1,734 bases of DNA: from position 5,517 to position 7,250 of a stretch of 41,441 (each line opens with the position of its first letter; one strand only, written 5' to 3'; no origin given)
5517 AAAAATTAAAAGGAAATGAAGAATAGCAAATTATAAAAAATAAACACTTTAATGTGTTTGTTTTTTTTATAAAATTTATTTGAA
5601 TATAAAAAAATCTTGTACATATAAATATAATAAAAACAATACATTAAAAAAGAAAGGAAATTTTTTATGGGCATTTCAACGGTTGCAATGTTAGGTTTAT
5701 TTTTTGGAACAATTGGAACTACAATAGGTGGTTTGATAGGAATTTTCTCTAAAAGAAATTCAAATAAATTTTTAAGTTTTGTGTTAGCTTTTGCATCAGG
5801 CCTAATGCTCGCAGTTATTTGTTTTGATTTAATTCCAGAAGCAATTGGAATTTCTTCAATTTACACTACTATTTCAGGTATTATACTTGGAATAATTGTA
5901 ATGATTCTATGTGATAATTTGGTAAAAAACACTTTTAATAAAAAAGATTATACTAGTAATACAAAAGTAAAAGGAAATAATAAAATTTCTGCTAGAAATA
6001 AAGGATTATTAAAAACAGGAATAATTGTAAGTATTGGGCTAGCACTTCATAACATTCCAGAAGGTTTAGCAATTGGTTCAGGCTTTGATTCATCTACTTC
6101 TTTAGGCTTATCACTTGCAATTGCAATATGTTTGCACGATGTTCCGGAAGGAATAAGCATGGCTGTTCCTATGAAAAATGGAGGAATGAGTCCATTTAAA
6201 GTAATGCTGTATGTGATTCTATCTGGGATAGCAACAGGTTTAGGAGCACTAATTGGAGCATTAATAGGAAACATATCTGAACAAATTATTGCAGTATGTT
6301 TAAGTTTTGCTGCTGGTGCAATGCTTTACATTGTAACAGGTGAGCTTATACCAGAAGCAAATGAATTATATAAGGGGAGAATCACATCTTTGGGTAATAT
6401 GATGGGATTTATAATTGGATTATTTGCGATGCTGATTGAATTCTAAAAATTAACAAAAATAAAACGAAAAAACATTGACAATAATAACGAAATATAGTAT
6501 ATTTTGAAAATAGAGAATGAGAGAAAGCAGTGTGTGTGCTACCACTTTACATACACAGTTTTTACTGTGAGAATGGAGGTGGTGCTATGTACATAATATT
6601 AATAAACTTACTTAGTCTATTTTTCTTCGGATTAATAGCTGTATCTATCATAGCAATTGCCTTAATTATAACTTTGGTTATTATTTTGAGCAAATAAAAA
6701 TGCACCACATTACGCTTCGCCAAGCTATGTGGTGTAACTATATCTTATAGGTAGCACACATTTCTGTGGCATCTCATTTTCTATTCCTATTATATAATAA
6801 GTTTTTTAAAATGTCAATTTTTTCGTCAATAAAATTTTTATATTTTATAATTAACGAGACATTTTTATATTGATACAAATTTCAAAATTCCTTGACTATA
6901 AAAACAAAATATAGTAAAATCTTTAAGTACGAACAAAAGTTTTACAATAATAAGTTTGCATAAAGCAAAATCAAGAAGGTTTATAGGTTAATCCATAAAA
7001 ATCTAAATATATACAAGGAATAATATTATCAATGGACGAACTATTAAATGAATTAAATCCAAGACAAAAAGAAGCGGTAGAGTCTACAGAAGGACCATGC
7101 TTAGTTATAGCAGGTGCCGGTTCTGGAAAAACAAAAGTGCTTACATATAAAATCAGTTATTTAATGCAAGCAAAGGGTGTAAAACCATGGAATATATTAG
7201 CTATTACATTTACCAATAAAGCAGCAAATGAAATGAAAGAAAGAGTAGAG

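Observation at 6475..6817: Unannotated type I toxin-antitoxin-like module in the zupT-pcrA spacer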

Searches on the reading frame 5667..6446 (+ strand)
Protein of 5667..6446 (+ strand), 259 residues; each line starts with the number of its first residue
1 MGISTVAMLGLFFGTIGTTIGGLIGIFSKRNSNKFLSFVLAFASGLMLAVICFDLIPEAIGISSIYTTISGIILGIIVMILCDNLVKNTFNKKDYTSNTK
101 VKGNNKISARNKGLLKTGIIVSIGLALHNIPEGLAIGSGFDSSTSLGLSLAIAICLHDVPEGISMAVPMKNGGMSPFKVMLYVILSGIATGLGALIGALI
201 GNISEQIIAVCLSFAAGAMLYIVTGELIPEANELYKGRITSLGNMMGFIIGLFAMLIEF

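Call 13: search_protein_families(library=pfam, proteins=[window:5667-6446:+], max_evalue=1)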
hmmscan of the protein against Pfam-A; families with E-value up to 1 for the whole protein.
window:5667-6446:+ (259 aa): 3 families
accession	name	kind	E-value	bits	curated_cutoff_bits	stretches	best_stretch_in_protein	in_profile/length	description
PF02535.28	Zip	-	4.8e-35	121.8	35.1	2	116-256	176-320/323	ZIP Zinc transporter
PF18910.5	DUF5665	-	0.027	14.9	27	1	175-200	1-26/56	Domain of unknown function (DUF5665)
PF05433.20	Rick_17kDa_Anti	-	0.34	11.3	24.2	1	187-202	25-40/43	Glycine zipper 2TM domain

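Call 16: find_encoding_contigs(protein=window:5667-6446:+, flank=3000, max_places=6)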
Protein window:5667-6446:+ (259 aa): 2 contigs read that carry it; 2 places shown.
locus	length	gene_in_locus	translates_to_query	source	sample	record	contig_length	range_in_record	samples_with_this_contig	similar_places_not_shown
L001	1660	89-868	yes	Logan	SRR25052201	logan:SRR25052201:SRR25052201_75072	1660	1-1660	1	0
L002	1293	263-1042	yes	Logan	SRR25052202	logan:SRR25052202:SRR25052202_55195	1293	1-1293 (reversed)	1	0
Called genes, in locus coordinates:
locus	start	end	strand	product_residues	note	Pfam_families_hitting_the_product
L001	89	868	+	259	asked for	PF02535:Zip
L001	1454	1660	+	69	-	?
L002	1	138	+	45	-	?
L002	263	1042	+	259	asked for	PF02535:Zip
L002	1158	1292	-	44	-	?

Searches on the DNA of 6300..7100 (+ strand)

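Call 5: search_rna_families(source=window, start=6300, end=7100, threshold=evalue, max_evalue=10)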
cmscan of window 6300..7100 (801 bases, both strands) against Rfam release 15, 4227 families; matches with E-value up to 10: 1.
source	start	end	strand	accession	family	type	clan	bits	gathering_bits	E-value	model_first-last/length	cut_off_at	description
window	6646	6740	+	RF02319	TtnuHACA12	Gene; snRNA; snoRNA; HACA-box;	-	18.7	80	7.1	1-131/131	no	Tetrahymena snoRNA TtnuHACA12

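Call 77: search_dna_similar(query=window:6505-6790:+, collection=phages, mode=distant, max_evalue=0.001, max_rows=10)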
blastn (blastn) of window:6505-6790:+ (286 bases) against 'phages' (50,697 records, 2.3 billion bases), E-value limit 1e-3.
No match.

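Call 78: search_dna_similar(query=window:6505-6790:+, collection=plasmids, mode=distant, max_evalue=0.001, max_rows=10)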
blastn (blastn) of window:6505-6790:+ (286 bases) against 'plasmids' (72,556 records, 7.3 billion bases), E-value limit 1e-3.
No match.

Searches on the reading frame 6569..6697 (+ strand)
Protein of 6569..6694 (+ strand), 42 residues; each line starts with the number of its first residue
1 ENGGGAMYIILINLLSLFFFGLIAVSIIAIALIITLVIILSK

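Call 13: search_protein_families(library=pfam, proteins=[window:6587-6694:+], max_evalue=1)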
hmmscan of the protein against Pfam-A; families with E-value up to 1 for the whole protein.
seq(36 aa): 0 families

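Call 14: search_protein_families(library=ncbifam, proteins=[window:6587-6694:+], max_evalue=10)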
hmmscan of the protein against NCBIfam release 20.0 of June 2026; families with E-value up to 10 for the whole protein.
seq(36 aa): 0 families

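Call 21: find_encoding_contigs(protein=window:6587-6697:+, flank=5000, max_places=10)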
Protein window:6587-6697:+ (36 aa): 1 contig read that carries it; 1 place shown.
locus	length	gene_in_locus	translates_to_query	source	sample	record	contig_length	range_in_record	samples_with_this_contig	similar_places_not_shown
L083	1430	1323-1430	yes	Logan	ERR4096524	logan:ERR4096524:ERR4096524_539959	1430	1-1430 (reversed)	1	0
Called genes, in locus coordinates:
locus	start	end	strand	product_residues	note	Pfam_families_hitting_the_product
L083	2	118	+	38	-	?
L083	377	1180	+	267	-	PF02535:Zip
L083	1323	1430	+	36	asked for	?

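Call 27: search_protein_representatives(protein=window:6587-6694:+)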
Query: 36 residues. Proteins with E-value up to 0.001 (for the whole library): 0; up to 1e-10: 0; up to 1e-30: 0. The best 0 are listed.
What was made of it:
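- Tried and rejected: The 36-aa peptide searched alone against 1.84 billion representative proteins gave no hit at E<=0.001 (call 27).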

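Call 28: find_homologous_proteins(query=window:6569-6694:+, max_evalue=10)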
Query seq(42 aa) (42 aa): 19 proteins with E <= 10 among 19 candidates.
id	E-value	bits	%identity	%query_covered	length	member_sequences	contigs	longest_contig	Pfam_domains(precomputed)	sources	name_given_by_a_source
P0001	2.5e-8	50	76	100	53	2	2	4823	-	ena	-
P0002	3.1e-8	50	79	100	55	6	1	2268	-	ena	-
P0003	3.5e-8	50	79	100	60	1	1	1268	-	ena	-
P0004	5.3e-8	49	76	100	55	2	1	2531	-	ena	-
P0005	9.0e-8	49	76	100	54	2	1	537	-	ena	-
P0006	1.1e-7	48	76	100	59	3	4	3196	-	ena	-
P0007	1.1e-7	48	76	100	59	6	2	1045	-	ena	-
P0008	1.3e-7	48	74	100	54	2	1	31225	-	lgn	-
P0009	1.9e-7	48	74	100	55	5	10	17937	-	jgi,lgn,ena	-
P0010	6.8e-7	46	71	100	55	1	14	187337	-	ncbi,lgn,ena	-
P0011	7.0e-7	46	67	100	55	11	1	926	-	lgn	-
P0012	1.1e-6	45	69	100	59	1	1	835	-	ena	-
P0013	1.2e-6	45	72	100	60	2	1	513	-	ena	-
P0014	3.3e-6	44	70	100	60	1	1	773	-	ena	-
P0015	9.6e-6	42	64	100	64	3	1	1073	-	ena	-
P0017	6.7e-5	40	70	100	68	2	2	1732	-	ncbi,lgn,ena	-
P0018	8.3e-4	37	63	100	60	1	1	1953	-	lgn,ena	-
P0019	1.6e-2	33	57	100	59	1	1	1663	-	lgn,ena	-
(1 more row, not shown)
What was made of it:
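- Tried and rejected: Adding six upstream residues made the word-indexed search work (call 28).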

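Call 30: find_encoding_contigs(protein=P0010, flank=4000, max_places=5)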
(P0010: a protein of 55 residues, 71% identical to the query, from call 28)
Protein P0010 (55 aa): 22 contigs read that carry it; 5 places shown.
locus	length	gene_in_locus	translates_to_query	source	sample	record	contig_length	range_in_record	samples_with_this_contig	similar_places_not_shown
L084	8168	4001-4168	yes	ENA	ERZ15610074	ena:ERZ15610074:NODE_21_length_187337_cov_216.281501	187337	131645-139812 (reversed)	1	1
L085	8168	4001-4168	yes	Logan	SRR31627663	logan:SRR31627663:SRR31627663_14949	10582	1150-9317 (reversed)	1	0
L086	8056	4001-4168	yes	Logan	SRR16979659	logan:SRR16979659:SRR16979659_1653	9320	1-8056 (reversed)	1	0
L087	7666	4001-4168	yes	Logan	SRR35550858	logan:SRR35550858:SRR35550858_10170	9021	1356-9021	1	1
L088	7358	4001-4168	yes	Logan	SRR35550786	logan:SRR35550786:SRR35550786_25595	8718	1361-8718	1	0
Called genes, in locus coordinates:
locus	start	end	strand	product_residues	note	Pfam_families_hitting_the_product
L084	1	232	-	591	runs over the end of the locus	PF06480:FtsH_ext (weak), PF06068:TIP49 (faint), PF07728:AAA_5 (weak), PF00004:AAA, PF17862:AAA_lid_3, PF01434:Peptidase_M41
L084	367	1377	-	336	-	PF01171:ATP_bind_3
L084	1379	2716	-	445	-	PF00772:DnaB, PF13481:AAA_25, PF03796:DnaB_C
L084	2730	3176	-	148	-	PF01281:Ribosomal_L9_N, PF03948:Ribosomal_L9_C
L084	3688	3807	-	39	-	-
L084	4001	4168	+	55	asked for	-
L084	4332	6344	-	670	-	PF24898:GGDEF_GdpP, PF01368:DHH, PF02272:DHHA1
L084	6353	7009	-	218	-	PF13847:Methyltransf_31, PF02390:Methyltransf_4, PF13649:Methyltransf_25 (weak)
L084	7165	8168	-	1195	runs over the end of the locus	PF04997:RNA_pol_Rpb1_1, PF00623:RNA_pol_Rpb1_2, PF04983:RNA_pol_Rpb1_3, PF05000:RNA_pol_Rpb1_4, PF04998:RNA_pol_Rpb1_5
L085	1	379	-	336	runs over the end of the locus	PF01171:ATP_bind_3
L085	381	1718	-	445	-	PF00772:DnaB, PF13481:AAA_25, PF03796:DnaB_C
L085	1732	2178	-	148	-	PF01281:Ribosomal_L9_N, PF03948:Ribosomal_L9_C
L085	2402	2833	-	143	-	PF00293:NUDIX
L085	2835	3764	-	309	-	PF04055:Radical_SAM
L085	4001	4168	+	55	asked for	-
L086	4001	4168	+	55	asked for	-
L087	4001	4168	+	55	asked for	-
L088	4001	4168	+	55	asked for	-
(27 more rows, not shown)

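Call 31: find_encoding_contigs(protein=P0009, flank=4000, max_places=5)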
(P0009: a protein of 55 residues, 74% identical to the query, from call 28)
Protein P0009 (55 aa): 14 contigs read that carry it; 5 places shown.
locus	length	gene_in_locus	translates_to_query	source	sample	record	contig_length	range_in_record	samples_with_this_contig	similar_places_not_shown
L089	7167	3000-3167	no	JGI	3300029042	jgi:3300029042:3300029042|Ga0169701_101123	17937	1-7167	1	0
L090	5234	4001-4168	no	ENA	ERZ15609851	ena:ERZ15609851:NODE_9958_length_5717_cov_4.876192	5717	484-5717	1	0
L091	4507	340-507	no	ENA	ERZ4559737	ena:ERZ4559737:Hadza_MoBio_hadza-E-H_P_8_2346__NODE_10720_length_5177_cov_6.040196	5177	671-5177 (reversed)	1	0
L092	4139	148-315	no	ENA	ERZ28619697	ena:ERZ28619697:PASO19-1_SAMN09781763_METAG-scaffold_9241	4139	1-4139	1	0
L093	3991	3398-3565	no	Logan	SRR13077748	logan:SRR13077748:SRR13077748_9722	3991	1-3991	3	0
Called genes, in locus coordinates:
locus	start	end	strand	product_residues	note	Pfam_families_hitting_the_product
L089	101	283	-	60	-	-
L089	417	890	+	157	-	-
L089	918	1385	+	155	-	PF03703:bPH_2 (weak)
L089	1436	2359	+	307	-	PF07523:Big_3 (faint)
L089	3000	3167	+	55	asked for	-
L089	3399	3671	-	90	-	PF12116:SpoIIID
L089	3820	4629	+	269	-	PF05582:Peptidase_U57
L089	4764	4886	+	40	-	-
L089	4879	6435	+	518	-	-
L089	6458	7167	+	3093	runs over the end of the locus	-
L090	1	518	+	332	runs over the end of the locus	?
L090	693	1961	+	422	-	PF00890:FAD_binding_2 (weak), PF01134:GIDA (weak), PF01494:FAD_binding_3, PF03486:HI0933_like, PF07992:Pyr_redox_2, PF12831:FAD_oxidored, PF13450:NAD_binding_8 (weak), PF22780:HI0933_like_1st, +3 more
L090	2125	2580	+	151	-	-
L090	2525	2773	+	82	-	-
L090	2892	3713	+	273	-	PF00072:Response_reg, PF08769:Spo0A_C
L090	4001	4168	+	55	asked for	-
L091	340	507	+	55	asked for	-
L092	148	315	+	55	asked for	-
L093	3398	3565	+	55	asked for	-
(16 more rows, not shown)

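Call 32: find_encoding_contigs(protein=P0008, flank=4000, max_places=3)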
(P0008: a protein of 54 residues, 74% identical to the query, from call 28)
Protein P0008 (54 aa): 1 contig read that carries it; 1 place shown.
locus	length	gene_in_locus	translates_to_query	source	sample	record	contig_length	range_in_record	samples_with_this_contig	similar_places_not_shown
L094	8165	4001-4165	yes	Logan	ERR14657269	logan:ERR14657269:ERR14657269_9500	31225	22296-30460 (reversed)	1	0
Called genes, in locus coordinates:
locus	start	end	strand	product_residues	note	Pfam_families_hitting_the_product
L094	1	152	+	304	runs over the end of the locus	?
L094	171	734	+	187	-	PF13671:AAA_33 (weak)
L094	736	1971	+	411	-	PF00070:Pyr_redox (faint), PF00890:FAD_binding_2, PF01134:GIDA (weak), PF03486:HI0933_like, PF07992:Pyr_redox_2, PF12831:FAD_oxidored, PF13450:NAD_binding_8 (weak), PF22780:HI0933_like_1st, +2 more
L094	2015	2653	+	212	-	PF01205:Impact_N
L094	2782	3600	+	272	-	PF00072:Response_reg, PF08769:Spo0A_C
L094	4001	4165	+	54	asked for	-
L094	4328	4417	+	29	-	-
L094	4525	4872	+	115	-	-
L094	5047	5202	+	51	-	-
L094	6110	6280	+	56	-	-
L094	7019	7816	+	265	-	PF04055:Radical_SAM, PF13186:SPASM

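Call 37: find_encoding_contigs(protein=P0019, flank=3000, max_places=3)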
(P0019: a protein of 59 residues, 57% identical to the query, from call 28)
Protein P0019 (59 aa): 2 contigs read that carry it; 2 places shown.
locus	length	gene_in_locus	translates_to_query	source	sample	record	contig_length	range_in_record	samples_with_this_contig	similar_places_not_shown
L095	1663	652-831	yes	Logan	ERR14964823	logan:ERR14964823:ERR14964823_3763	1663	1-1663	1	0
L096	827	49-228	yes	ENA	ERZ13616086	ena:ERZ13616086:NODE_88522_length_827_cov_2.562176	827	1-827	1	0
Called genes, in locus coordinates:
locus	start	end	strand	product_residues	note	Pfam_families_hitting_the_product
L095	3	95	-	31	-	?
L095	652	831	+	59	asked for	-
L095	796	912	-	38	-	-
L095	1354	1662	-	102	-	?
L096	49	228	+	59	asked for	-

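Call 38: find_encoding_contigs(protein=P0018, flank=3000, max_places=3)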
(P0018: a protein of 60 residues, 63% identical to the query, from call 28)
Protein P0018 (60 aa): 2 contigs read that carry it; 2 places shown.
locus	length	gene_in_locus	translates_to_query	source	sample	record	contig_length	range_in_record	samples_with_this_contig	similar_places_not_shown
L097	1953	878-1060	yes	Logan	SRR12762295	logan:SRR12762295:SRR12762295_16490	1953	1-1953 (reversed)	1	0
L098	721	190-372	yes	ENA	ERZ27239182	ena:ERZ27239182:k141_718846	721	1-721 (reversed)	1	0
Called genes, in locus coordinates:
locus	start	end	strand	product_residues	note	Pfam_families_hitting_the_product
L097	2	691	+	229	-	?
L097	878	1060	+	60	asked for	-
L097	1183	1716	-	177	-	-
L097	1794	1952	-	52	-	?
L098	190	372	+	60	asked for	-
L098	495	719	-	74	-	?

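Call 39: find_encoding_contigs(protein=P0017, flank=3000, max_places=3)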
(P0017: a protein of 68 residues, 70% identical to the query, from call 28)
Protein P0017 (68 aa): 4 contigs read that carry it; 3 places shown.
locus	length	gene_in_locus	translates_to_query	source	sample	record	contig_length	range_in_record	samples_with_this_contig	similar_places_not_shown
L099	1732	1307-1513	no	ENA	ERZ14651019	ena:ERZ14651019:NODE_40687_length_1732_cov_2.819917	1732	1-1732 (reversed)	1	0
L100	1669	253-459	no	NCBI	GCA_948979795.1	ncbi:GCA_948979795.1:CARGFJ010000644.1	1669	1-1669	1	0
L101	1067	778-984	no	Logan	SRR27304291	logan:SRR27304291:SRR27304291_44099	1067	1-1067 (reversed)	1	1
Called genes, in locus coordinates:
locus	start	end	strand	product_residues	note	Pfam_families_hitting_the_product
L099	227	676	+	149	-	-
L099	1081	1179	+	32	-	-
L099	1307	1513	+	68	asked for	-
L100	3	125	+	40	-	?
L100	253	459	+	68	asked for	-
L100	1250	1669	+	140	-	?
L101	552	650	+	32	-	-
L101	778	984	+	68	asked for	-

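Call 73: search_protein_families(library=pfam, alignment_id=A6, max_evalue=10)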
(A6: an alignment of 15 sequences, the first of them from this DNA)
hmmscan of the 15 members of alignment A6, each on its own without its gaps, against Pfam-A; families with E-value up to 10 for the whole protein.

A. member 1, seq(36 aa): 2 families
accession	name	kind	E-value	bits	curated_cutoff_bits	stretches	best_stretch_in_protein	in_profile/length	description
PF02532.19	PsbI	-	2.8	8.4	27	1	2-18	9-25/36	Photosystem II reaction centre I protein (PSII 4.8 kDa protein)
PF15145.11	DUF4577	-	8.5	6.8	27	1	10-33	61-84/128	Domain of unknown function (DUF4577)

B. families by the number of members that match (of 15 scanned): 7 families
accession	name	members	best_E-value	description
PF11779.13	SPT_ssu-like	1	0.4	Small subunit of serine palmitoyltransferase-like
PF19529.4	DUF6057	1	0.42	Family of unknown function (DUF6057)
PF02532.19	PsbI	1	2.8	Photosystem II reaction centre I protein (PSII 4.8 kDa protein)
PF11359.13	gpUL132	1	2.9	Envelope glycoprotein UL132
PF07895.16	DUF1673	1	4.2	Protein of unknown function (DUF1673)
PF07234.17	Babuvirus_MP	1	5.7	Movement and RNA silencing protein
PF15145.11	DUF4577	1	8.5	Domain of unknown function (DUF4577)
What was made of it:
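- Closest known: txpA/RatA and bsrG/SR4. Different: There is no sequence similarity (calls 13, 14, 73).
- No homology to any known toxin family was found (calls 13, 14, 73), so toxicity rests on analogy alone. The peptide has no charged tail and matches no toxin family (calls 13, 14, 73).
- Tried and rejected: Pfam and NCBIfam gave nothing (calls 13, 14, 73).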
